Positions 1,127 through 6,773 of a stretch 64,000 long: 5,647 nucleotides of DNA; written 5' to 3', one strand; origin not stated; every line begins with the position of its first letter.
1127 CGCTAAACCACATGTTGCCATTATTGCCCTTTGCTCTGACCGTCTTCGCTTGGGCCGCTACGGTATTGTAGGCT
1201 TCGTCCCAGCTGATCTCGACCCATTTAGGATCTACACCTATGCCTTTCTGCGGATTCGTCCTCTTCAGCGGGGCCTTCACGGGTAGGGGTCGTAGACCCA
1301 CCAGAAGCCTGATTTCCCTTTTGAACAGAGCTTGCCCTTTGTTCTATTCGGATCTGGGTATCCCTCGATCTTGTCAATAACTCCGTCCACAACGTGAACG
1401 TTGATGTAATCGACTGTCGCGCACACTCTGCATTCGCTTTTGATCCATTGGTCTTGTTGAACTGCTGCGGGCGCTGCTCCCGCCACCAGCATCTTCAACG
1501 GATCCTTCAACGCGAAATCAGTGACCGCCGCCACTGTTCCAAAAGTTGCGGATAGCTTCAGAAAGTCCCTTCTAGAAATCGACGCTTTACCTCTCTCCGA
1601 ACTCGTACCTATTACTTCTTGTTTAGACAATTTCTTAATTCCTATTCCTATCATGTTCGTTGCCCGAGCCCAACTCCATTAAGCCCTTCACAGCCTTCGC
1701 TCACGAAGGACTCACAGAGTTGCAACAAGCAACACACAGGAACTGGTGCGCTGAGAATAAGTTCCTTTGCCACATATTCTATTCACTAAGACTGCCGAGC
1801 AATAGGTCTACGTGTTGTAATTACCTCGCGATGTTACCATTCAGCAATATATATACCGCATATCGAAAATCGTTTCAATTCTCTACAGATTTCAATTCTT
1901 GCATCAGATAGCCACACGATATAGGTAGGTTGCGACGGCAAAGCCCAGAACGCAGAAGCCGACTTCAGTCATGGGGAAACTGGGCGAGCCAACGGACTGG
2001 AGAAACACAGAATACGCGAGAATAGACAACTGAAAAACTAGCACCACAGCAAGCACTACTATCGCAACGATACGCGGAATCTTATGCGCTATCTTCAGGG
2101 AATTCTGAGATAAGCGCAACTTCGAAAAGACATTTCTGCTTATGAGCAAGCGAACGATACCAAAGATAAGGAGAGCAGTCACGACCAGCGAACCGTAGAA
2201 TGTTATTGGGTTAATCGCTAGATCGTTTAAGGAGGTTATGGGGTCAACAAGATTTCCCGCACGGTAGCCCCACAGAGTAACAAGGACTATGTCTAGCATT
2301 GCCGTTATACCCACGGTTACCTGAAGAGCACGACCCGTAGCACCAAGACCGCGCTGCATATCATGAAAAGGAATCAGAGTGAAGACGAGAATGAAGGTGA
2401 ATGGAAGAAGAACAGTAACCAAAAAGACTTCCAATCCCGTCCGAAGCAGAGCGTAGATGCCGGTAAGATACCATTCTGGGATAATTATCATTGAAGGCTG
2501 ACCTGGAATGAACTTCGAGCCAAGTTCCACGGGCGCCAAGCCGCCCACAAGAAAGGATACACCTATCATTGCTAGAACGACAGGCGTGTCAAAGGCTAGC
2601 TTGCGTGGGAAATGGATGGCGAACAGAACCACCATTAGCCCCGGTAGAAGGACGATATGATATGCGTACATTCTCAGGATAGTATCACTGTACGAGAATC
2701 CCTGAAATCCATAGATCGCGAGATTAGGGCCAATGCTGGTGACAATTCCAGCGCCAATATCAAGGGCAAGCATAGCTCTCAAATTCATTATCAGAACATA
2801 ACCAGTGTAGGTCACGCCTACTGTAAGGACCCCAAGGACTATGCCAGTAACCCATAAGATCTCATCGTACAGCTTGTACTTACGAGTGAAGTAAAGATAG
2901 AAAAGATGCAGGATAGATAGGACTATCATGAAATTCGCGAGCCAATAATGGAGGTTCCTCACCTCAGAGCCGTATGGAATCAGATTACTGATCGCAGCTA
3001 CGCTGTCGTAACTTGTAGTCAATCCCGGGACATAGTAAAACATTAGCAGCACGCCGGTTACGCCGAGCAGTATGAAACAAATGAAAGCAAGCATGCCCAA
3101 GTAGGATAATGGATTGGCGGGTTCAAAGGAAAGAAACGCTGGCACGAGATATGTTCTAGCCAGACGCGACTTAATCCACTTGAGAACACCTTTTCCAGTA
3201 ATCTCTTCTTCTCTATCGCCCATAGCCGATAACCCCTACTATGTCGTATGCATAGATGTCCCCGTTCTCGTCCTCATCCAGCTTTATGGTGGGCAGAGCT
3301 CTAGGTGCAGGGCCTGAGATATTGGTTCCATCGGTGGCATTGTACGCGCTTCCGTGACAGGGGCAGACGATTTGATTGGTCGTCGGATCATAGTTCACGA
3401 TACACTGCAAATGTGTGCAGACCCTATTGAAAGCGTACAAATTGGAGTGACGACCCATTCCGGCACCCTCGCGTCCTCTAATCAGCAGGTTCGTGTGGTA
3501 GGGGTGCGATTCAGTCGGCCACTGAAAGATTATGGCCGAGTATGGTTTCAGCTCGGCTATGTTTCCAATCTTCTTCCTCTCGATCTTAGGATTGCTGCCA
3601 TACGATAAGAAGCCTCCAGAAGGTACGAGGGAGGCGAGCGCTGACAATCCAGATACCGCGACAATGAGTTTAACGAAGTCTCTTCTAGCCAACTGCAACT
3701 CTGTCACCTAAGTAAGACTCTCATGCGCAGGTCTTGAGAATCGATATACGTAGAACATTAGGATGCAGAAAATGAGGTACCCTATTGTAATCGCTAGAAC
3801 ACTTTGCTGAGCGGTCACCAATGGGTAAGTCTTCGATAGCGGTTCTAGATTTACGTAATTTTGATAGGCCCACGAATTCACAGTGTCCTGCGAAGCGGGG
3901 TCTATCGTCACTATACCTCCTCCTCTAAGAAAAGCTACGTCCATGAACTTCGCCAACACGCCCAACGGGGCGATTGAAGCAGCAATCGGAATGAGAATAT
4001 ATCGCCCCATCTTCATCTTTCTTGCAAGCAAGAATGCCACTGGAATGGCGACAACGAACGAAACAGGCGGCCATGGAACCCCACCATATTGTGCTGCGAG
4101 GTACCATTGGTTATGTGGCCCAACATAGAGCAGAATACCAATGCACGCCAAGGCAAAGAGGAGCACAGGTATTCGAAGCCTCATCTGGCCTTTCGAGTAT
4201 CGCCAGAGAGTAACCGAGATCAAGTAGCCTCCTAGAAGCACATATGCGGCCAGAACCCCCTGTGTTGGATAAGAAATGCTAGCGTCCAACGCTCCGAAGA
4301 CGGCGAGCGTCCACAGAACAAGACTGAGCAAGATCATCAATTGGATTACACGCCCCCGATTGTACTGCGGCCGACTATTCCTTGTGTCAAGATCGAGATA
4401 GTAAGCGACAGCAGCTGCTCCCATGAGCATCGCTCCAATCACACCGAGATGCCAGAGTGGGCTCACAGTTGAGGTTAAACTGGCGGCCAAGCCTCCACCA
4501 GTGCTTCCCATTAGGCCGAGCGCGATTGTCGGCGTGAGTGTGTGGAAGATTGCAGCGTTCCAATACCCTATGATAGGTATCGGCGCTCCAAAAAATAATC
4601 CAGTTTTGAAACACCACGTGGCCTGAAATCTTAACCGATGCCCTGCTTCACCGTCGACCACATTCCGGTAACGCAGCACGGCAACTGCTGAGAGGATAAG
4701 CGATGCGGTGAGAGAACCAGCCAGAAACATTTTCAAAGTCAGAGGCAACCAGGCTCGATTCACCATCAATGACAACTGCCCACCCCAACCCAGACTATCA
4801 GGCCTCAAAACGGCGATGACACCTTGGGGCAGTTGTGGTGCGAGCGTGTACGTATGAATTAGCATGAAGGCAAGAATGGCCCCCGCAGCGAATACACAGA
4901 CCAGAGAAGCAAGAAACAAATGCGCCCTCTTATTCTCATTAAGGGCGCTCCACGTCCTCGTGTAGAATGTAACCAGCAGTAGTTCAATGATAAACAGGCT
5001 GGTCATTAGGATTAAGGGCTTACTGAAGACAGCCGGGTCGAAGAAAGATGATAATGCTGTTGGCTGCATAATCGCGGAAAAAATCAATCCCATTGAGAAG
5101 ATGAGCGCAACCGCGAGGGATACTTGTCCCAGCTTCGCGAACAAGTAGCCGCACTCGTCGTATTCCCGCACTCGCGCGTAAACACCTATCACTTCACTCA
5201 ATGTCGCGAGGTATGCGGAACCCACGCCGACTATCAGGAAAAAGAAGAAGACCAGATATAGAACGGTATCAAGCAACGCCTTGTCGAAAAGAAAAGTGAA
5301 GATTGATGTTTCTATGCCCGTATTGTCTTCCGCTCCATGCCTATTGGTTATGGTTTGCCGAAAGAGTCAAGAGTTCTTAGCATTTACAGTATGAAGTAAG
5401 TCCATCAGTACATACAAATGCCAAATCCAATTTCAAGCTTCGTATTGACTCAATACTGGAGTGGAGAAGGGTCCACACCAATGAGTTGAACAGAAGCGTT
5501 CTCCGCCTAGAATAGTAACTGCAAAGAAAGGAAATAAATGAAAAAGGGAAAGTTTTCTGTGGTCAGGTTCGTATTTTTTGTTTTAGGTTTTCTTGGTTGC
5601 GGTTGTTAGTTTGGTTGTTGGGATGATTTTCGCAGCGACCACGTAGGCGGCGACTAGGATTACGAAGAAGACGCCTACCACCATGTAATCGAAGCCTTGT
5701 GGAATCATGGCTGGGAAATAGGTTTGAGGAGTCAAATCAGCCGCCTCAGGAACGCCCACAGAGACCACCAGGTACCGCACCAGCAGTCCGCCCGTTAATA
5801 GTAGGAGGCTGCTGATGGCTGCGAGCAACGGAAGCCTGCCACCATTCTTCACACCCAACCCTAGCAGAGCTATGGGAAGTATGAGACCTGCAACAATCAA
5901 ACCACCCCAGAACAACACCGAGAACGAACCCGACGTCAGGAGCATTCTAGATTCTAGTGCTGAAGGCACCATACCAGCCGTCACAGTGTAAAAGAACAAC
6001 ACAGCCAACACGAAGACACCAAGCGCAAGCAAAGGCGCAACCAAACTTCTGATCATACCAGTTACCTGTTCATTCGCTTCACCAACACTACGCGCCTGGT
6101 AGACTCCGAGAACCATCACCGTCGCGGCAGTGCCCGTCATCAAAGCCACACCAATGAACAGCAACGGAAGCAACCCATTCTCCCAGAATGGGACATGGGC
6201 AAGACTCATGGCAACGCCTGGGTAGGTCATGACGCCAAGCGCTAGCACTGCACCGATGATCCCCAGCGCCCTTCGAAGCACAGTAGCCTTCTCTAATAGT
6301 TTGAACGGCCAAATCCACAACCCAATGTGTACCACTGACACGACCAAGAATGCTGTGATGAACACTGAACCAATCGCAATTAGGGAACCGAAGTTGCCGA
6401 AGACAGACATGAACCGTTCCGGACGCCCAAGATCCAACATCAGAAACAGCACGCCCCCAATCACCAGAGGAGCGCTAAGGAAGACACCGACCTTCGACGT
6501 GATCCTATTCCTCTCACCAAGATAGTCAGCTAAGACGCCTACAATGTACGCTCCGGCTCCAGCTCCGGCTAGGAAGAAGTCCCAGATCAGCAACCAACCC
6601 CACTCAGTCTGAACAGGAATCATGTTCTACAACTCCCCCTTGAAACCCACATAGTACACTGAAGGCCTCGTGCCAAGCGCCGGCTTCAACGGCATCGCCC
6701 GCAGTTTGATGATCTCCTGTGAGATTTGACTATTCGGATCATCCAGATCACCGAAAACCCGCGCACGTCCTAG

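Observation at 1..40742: Eight co-directional molybdopterin-oxidoreductase operons packed into 41 kb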

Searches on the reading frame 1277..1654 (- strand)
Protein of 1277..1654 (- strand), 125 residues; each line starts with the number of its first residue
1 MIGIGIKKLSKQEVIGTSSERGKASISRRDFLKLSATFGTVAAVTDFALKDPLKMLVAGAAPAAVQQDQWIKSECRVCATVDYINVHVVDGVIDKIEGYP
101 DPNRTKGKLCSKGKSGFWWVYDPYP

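Call 6: search_protein_families(library=pfam, proteins=[window:1277-1654:-])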
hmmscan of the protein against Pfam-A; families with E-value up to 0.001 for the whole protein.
window:1277-1654:- (125 aa): 2 families
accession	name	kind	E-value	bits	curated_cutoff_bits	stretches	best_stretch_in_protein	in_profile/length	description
PF04879.21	Molybdop_Fe4S4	-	1.9e-09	37.8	22.7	1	69-121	2-54/55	Molybdopterin oxidoreductase Fe4S4 domain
PF10518.14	TAT_signal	-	0.00075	19.8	22.7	1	26-44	2-20/21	TAT (twin-arginine translocation) pathway signal sequence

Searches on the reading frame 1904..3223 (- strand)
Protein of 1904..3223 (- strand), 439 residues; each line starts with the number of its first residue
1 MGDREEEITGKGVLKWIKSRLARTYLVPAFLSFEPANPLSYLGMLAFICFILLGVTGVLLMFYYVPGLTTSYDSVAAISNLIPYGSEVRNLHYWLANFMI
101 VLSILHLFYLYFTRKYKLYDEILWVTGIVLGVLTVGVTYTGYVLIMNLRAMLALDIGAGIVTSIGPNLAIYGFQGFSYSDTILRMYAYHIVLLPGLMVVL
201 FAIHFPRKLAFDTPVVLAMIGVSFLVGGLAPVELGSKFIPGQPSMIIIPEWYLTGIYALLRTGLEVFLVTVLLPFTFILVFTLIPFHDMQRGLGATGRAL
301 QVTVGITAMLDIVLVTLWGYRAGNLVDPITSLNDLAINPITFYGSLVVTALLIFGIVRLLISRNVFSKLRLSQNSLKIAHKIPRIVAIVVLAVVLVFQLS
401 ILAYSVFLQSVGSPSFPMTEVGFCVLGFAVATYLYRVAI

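Call 7: search_protein_families(library=pfam, proteins=[window:1904-3223:-])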
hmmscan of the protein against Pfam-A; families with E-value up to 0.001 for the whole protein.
window:1904-3223:- (439 aa): 4 families
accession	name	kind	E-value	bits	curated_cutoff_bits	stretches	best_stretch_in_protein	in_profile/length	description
PF00033.24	Cytochrome_B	-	8.6e-22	78.3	27.2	1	42-205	16-182/189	Cytochrome b/b6/petB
PF13631.11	Cytochrom_B_N_2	-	4.9e-21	75.9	27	1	98-205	2-113/169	Cytochrome b(N-terminal)/b6/petB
PF14358.11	DUF4405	-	1.1e-07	32.7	26.7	1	42-109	2-64/66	Domain of unknown function (DUF4405)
PF00032.22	Cytochrom_B_C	-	5.1e-06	27.1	20.7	1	247-321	11-84/102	Cytochrome b(C-terminal)/b6/petD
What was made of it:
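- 1904..3223 (-): Cytochrome b (439 aa) with N- and C-terminal cytochrome b domains. PF00033, PF13631 and PF00032 (call 7).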

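Call 35: search_protein_families(library=ncbifam, max_evalue=0.00001, proteins=[window:1904-3223:-])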
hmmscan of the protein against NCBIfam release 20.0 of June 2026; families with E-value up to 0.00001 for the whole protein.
window:1904-3223:- (439 aa): 4 families
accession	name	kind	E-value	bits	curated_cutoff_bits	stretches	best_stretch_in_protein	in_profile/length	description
NF040969.1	cytb_ExtP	equivalog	2.6e-37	128.7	290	1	42-206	27-195/205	selenite/tellurite reduction operon b-type cytochrome ExtP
NF002990.0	PRK03735.1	subfamily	1e-28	100.6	325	1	41-205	43-211/223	cytochrome b6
NF041076.1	cyt_b_SoxC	equivalog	5.3e-28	98.2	740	1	41-205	29-192/542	proton pump complex cytochrome B SoxC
NF050120.1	bc1_QcrB_actin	exception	3.1e-11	42.9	500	1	46-205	32-212/458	cytochrome bc1 complex cytochrome b subunit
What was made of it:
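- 1904..3223 (-): The best NCBIfam match is ExtP at 129 bits against a cut-off of 290, so it is not a member (call 35).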

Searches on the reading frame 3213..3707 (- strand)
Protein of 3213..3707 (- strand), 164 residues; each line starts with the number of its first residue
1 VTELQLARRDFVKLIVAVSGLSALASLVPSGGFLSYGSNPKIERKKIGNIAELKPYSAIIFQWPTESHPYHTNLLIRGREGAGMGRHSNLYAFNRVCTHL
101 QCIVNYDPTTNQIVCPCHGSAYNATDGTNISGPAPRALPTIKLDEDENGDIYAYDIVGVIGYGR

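Call 7: search_protein_families(library=pfam, proteins=[window:3213-3707:-])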
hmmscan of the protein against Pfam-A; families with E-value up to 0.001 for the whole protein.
window:3213-3707:- (164 aa): 1 family
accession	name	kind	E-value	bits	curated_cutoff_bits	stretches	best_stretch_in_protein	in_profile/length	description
PF00355.32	Rieske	-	4.3e-11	43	20.3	1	87-141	33-87/88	Rieske [2Fe-2S] domain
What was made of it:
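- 3213..3707 (-): Rieske [2Fe-2S] protein with its own RR motif (ARRDFVK). PF00355 (call 7).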

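Call 35: search_protein_families(library=ncbifam, max_evalue=0.00001, proteins=[window:3213-3707:-])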
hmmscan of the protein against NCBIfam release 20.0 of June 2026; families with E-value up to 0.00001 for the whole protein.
window:3213-3707:- (164 aa): 7 families
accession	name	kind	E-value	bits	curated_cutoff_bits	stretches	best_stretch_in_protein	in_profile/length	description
TIGR02694.1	arsenite_ox_S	equivalog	7.4e-19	67.9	95.65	1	45-164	7-125/129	arsenate reductase (azurin) small subunit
NF050121.1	bc1_QcrA_actin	exception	1.3e-17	64.3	275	1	85-153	235-305/319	cytochrome bc1 complex Rieske iron-sulfur subunit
NF010001.0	PRK13474.1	subfamily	9.8e-16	57.6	154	1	89-145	99-154/178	cytochrome b6-f complex iron-sulfur subunit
NF045928.1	Cytb6fFeSPetC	equivalog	1.1e-15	57.4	250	1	48-149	53-159/179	cytochrome b6-f complex iron-sulfur subunit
TIGR01416.1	Rieske_proteo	equivalog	2e-12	47.5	97.4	1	87-146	106-170/176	ubiquinol-cytochrome c reductase iron-sulfur subunit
NF041174.1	SDX_Thmprot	equivalog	8.6e-08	32.3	170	1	88-133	34-80/109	sulredoxin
TIGR03171.1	soxL2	equivalog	4.6e-06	25.8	582.1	0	113-162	233-284/321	Rieske iron-sulfur protein SoxL2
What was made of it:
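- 3213..3707 (-): The best NCBIfam match is the arsenite oxidase small subunit at 68 bits against a cut-off of 96, so it is not a member (call 35).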

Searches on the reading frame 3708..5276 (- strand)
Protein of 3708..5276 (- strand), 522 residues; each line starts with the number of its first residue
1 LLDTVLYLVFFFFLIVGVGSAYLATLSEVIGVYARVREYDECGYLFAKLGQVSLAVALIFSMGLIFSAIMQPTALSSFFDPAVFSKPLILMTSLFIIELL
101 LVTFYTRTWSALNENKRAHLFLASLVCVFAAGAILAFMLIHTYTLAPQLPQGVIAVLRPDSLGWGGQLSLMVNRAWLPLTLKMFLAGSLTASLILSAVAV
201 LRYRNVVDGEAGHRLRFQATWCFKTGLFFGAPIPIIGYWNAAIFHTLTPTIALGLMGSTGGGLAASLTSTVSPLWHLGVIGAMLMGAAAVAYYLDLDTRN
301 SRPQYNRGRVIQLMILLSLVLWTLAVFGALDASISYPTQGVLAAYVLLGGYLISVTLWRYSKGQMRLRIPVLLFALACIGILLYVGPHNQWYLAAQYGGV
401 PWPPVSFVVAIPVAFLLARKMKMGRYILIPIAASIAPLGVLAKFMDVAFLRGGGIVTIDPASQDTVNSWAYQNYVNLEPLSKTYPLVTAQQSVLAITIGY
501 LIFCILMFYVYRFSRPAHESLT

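Call 7: search_protein_families(library=pfam, proteins=[window:3708-5276:-])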
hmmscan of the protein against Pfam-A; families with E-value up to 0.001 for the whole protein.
window:3708-5276:- (522 aa): 0 families

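Call 35: search_protein_families(library=ncbifam, max_evalue=0.00001, proteins=[window:3708-5276:-])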
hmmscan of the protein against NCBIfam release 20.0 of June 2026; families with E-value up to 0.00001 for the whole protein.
window:3708-5276:- (522 aa): 0 families
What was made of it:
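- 3708..5276 (-): Orphan polytopic membrane protein (522 aa), in an operon with the Rieske and cytochrome b genes. No Pfam or NCBIfam hit (calls 7, 35).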

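Call 69: search_protein_representatives(protein=window:3708-5276:-)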
Query: 522 residues. Proteins with E-value up to 0.001 (for the whole library): 8; up to 1e-10: 7; up to 1e-30: 7. The best 8 are listed.
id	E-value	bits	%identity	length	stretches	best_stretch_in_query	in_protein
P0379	3.3e-272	920.2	84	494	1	29-521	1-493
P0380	9.1e-121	420.6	41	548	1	2-517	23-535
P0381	1.1e-105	370.8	40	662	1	2-513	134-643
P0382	1.9e-79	284.3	35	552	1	5-519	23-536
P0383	6.6e-68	246.2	35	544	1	6-510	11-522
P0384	3.6e-65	237.1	47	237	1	286-511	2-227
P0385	9.5e-34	133.5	56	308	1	1-129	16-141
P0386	1.8e-04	36.9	28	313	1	10-147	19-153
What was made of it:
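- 3708..5276 (-): Only 8 clusters among 1.84 billion representatives (call 69).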

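Call 94: predict_structure(alignment_id=A3)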
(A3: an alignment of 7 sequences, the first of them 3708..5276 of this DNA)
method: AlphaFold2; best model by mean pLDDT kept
length: 522 residues; sequences in the alignment: 7
mean_pLDDT: 54.0   pTM: 0.61
mean pLDDT of the five models: 54.0, 52.4, 50.7, 50.1, 49.4
residues with pLDDT >= 90: 0; 70-90: 114; 50-70: 181; < 50: 227
segments of 3 or more residues with pLDDT < 50: 142-178, 230-284, 297-308, 331-340, 385-404, 437-504, 510-522
pLDDT, mean of each block of 10 residues (from residue 1): 66 77 78 71 83 86 80 63 66 82 79 61 76 66 40 35 45 44 63 72 66 71 61 37 28 29 25 37 51 52 44 55 51 45 55 58 54 57 48 39 50 57 55 52 37 28 42 39 32 43 48 39 30
secondary structure, 60 per line:
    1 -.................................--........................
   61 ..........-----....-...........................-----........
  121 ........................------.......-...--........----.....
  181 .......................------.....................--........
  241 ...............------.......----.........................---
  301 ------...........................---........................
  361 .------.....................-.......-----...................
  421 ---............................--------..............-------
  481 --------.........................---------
elements in order: H2-34 H37-70 H76-79 H81-107 H113-144 H151-157 H164-171 H176-203 H210-230 H233-255 H262-268 H273-297 H307-333 H337-361 H368-388 H390-396 H402-420 H424-451 H460-473 H489-513
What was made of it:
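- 3708..5276 (-): The AF2 model is all-helical with pLDDT 54 (call 94).
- Tried and rejected: The AF2 model of the 522-aa membrane protein was too poor (pLDDT 54) to search (call 94).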

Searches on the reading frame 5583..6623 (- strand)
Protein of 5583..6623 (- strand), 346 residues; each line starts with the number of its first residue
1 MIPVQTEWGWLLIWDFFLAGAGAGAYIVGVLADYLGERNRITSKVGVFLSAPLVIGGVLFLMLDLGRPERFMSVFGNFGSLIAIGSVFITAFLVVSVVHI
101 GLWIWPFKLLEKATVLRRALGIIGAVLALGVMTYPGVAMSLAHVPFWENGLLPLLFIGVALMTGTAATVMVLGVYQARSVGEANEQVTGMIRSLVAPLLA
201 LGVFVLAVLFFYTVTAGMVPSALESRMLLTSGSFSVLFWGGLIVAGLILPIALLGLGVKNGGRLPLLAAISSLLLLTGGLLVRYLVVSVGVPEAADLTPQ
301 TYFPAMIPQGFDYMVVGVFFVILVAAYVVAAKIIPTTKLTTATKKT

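Call 6: search_protein_families(library=pfam, proteins=[window:5583-6623:-])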
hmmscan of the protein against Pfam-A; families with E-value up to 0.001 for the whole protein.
window:5583-6623:- (346 aa): 1 family
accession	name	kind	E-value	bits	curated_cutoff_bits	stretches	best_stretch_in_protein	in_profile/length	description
PF03916.19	NrfD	-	1e-30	107.9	25.8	1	7-290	10-308/313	Polysulphide reductase, NrfD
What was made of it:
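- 5583..6623 (-): C2, NrfD-type membrane anchor. Its protein sequence is identical to C3. PF03916 (call 6).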
